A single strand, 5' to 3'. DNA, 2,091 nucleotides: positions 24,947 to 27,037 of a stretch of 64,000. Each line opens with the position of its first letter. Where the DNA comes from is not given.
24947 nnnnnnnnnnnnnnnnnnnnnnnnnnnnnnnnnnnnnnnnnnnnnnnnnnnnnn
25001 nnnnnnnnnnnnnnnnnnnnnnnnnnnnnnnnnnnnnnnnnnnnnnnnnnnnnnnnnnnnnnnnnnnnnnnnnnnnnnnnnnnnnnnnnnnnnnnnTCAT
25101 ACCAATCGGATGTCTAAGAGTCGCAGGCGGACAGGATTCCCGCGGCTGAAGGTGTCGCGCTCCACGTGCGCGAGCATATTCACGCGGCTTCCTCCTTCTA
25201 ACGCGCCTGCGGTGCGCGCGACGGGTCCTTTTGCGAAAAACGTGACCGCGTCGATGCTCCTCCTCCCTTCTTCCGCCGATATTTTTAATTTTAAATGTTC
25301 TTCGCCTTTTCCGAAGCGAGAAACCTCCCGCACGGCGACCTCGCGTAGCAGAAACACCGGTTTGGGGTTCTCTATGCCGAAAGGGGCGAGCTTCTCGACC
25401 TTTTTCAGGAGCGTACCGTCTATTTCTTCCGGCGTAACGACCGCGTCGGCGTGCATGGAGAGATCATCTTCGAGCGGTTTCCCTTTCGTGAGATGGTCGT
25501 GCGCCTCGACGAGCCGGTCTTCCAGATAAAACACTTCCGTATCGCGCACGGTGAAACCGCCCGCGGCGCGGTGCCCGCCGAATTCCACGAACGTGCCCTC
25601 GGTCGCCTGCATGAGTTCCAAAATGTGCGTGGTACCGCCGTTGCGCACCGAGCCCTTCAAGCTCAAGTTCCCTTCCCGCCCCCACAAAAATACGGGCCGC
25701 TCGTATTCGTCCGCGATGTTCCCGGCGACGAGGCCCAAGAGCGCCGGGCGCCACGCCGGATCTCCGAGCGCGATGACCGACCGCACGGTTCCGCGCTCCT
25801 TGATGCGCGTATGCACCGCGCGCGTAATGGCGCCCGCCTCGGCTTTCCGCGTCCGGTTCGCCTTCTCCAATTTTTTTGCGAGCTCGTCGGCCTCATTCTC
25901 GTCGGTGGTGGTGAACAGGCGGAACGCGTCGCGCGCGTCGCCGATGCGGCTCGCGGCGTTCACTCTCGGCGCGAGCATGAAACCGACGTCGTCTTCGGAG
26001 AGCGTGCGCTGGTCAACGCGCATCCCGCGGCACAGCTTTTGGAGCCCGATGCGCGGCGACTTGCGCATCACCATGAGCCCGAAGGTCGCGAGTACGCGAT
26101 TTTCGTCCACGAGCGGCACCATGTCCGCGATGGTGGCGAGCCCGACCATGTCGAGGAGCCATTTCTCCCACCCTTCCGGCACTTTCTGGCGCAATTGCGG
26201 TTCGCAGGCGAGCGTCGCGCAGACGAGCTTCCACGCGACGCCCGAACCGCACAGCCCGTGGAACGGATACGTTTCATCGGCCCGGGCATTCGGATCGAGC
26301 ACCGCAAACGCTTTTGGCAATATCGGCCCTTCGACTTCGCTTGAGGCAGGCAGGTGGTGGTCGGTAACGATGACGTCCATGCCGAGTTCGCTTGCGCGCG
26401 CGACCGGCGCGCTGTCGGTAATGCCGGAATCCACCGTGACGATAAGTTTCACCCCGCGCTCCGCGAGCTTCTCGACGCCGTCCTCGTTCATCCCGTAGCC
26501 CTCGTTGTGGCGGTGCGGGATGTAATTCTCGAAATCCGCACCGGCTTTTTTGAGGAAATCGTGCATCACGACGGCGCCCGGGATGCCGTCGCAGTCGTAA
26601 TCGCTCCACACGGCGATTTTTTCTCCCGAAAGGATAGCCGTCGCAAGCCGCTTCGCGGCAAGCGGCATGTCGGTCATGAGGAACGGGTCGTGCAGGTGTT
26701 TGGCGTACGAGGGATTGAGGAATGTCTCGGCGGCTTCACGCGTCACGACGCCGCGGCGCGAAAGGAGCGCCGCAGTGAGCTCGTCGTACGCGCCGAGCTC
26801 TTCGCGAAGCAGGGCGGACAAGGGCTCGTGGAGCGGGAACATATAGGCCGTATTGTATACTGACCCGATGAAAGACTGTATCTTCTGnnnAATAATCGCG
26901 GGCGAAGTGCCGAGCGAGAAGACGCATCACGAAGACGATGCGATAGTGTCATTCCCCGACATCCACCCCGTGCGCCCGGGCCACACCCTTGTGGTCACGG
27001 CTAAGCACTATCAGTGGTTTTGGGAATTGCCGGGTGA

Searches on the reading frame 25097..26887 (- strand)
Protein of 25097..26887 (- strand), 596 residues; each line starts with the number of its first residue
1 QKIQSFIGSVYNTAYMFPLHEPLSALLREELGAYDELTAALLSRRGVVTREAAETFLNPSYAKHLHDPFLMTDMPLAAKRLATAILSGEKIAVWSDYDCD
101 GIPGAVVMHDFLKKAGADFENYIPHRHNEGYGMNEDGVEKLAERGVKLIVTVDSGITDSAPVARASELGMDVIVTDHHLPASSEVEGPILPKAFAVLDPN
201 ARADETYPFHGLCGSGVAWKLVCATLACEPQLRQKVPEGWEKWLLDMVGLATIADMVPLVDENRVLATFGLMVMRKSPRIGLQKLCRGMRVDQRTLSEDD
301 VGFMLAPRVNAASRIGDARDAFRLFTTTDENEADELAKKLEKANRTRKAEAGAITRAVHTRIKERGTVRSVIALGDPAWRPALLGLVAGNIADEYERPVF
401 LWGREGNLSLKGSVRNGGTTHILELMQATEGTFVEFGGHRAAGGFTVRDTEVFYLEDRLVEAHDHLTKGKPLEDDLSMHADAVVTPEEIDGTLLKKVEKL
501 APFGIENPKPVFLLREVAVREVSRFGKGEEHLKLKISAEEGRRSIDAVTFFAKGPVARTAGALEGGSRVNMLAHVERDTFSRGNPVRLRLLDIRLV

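Call 41: find_related_loci(query=window:25097-26887:-, collection=genome_contigs, flank=8000)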
Query window:25097-26887:- (596 aa) in genome_contigs; peptide patterns used: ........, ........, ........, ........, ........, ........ (x = any residue, [..] = any of these).
599 stretches matched a pattern (row limit reached: there are more); 569 encode a relative of the query (tblastn E <= 1e-3); the best 80 are kept; 80 distinct loci.
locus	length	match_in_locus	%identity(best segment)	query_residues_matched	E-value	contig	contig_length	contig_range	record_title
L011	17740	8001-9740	77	9-596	0e+0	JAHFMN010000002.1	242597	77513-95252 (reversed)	MAG: Candidatus Kaiserbacteria bacterium isolate nzgw458 NODE_29_length_242598_cov_7.204127, whole genome shotgun sequen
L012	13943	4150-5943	75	1-596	0e+0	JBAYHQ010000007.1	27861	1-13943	MAG: Candidatus Paceibacterota bacterium isolate SO_2016_GW1_153 scaffold03028_OW334_2016, whole genome shotgun sequence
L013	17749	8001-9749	76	7-596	0e+0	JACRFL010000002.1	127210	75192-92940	MAG: Candidatus Kaiserbacteria bacterium isolate NC_groundwater_1724_Pr3_B-0.1um_57_17 SR-2_scaffold_141_336881, whole g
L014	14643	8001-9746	76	10-596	0e+0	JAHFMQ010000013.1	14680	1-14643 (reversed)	MAG: Candidatus Kaiserbacteria bacterium isolate nzgw460 NODE_1361_length_14681_cov_3.572871, whole genome shotgun seque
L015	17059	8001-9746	74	9-596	0e+0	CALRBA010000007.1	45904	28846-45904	MAG: Candidatus Nomurabacteria bacterium isolate MaH-09apr19-126 genome assembly, contig: MaH-09apr19-C1619, whole genom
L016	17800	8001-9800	73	9-596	0e+0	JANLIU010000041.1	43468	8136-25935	MAG: Candidatus Parcubacteria bacterium isolate S40-23 k99_295305, whole genome shotgun sequence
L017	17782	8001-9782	74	1-594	0e+0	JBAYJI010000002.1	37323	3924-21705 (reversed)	MAG: Candidatus Paceibacterota bacterium isolate SO_2016_GW1_52 scaffold02046_OW334_2016, whole genome shotgun sequence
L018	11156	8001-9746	75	10-595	0e+0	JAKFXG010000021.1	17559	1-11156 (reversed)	MAG: Candidatus Parcubacteria bacterium isolate ND2_Bin_26 ND2_0000365, whole genome shotgun sequence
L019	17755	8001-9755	75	11-596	0e+0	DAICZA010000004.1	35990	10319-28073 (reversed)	MAG TPA_asm: bacterium isolate clean1989 NODE_4_length_35990_cov_4.209673, whole genome shotgun sequence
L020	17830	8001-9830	73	2-595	0e+0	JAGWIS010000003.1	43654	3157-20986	MAG: Patescibacteria group bacterium isolate REEB12 contig-150_925, whole genome shotgun sequence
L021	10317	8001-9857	73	11-596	0e+0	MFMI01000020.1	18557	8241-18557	MAG: Candidatus Kaiserbacteria bacterium RIFCSPLOWO2_02_FULL_54_13 rifcsplowo2_02_scaffold_4917, whole genome shotgun se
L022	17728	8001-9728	75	14-595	0e+0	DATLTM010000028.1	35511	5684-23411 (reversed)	MAG TPA_asm: Candidatus Paceibacterota bacterium isolate SMAG_U13956 k141_1273207, whole genome shotgun sequence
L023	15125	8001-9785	74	13-594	0e+0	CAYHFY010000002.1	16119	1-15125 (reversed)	MAG TPA_asm: uncultured Candidatus Saccharibacteria bacterium isolate ERP119705_co10_170 genome assembly, contig: NODE_3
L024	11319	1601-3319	78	16-594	0e+0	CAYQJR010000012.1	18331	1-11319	MAG TPA_asm: uncultured Candidatus Saccharibacteria bacterium isolate SRP136066_co1_416 genome assembly, contig: NODE_30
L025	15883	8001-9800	71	1-596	0e+0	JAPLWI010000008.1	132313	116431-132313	MAG: Candidatus Kaiserbacteria bacterium isolate LacPavin_0920_WC90_MAG_48_13 LacPavin_0920_WC90_scaffold_567696, whole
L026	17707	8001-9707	72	13-586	0e+0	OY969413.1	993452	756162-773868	MAG: Candidatus Kaiserbacteria bacterium isolate MFD01223.bin.1.23 genome assembly, chromosome: 1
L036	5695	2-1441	77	109-596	0e+0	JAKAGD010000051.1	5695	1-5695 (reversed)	MAG: bacterium isolate WY2.bin144 NODE_26997_length_5695_cov_1.473420, whole genome shotgun sequence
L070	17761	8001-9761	72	11-596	0e+0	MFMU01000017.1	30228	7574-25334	MAG: Candidatus Kaiserbacteria bacterium RIFOXYD1_FULL_47_14 rifoxyd1_full_scaffold_647, whole genome shotgun sequence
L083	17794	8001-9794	73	1-596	0e+0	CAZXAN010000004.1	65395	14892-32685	MAG TPA_asm: uncultured Candidatus Saccharibacteria bacterium isolate ERP113451_co1_173 genome assembly, contig: NODE_28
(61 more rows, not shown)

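Call 91: search_protein_families(library=pfam, proteins=[L011:10673-11137:-], max_evalue=0.1)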
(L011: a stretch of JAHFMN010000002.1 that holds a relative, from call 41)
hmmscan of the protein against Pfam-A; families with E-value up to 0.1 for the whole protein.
L011:10673-11137:- (155 aa): 0 families

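Call 107: search_protein_families(library=pfam, proteins=[L015:10131-10385:+, L015:10375-10623:+, L070:10203-10472:+, L070:10472-10693:+, L020:10346-10894:+, L019:12205-12576:+, L036:1907-2239:+, L083:10771-11508:+, L014:11726-13618:+, L026:11097-11501:+], max_evalue=0.001)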
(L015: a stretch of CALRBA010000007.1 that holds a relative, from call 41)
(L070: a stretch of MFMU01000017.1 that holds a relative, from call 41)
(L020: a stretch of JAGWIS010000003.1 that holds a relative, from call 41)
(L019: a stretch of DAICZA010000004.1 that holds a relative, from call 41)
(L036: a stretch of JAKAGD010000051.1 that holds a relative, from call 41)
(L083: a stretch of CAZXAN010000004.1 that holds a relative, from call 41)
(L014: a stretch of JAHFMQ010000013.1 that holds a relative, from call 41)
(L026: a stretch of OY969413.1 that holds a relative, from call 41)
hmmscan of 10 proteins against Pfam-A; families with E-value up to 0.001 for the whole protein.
L015:10131-10385:+ (85 aa): 0 families

L015:10375-10623:+ (83 aa): 1 family
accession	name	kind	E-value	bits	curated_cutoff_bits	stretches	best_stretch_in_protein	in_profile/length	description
PF05016.21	ParE_toxin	-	1.4e-09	38.8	23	1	4-82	1-89/89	ParE toxin of type II toxin-antitoxin system, parDE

L070:10203-10472:+ (90 aa): 1 family
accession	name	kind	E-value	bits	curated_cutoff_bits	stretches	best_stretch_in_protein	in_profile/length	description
PF15919.11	HicB_lk_antitox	-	8.1e-05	23.2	27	1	20-68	3-50/123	HicB_like antitoxin of bacterial toxin-antitoxin system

L070:10472-10693:+ (74 aa): 1 family
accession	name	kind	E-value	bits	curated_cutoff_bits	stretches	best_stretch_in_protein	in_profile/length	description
PF07927.17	HicA_toxin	-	5.3e-14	52.5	27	1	12-66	4-58/58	HicA toxin of bacterial toxin-antitoxin,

L020:10346-10894:+ (183 aa): 1 family
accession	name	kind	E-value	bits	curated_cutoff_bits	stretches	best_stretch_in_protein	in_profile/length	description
PF01928.26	CYTH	-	4.6e-23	82.4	23.2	1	1-172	1-179/179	CYTH domain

L019:12205-12576:+ (124 aa): 2 families
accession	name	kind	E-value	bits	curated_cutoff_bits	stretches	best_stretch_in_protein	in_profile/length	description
PF04266.20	ASCH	-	4.5e-11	43.8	21.2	1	4-106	1-100/103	ASCH domain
PF12961.13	DUF3850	-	0.00018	22.1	22.9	1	3-50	3-50/77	Domain of unknown function (DUF3850)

L036:1907-2239:+ (111 aa): 1 family
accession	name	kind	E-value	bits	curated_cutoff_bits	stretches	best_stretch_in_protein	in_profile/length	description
PF01588.26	tRNA_bind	-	7e-17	61.8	27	1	15-108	1-95/96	Putative tRNA binding domain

L083:10771-11508:+ (246 aa): 6 families
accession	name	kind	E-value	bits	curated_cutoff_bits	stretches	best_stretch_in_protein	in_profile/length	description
PF08241.18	Methyltransf_11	-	4.9e-23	82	21.2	1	51-143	1-95/95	Methyltransferase domain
PF13649.12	Methyltransf_25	-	6.2e-19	68.9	27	1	51-139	2-97/97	Methyltransferase domain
PF13489.12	Methyltransf_23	-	3.9e-13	49.9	27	1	39-150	15-123/164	Methyltransferase domain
PF08242.18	Methyltransf_12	-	5.4e-13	49.9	30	1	53-141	3-98/98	Methyltransferase domain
PF13847.12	Methyltransf_31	-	3.1e-12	46.8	27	1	53-155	10-126/145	Methyltransferase domain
PF01209.24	Ubie_methyltran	-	4.9e-06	26.5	20.1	1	52-142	53-150/233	ubiE/COQ5 methyltransferase family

L014:11726-13618:+ (631 aa): 6 families
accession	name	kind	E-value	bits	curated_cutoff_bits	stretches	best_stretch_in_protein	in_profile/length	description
PF04851.21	ResIII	-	3.4e-31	108.8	22.5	1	2-152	2-164/164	Type III restriction enzyme, res subunit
PF14882.11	INT_rpt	-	1.5e-30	105.6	26.5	3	537-586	1-54/55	Integrase repeat unit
PF18766.7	SWI2_SNF2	-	2.6e-13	50.6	26.7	1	12-198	10-203/221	SWI2/SNF2 ATPase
PF00271.37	Helicase_C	-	6.4e-13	49.4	23.5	1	233-327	11-109/110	Helicase conserved C-terminal domain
PF00270.35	DEAD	-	5.9e-07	29.8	26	1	7-152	3-163/167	DEAD/DEAH box helicase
PF16203.11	ERCC3_RAD25_C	-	0.0002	21.2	27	1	233-331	56-155/248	ERCC3/RAD25/XPB C-terminal helicase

L026:11097-11501:+ (135 aa): 1 family
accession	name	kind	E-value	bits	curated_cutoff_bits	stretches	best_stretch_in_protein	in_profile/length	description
PF00293.34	NUDIX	-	5.6e-18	65.7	21.1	1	4-118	2-120/134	NUDIX domain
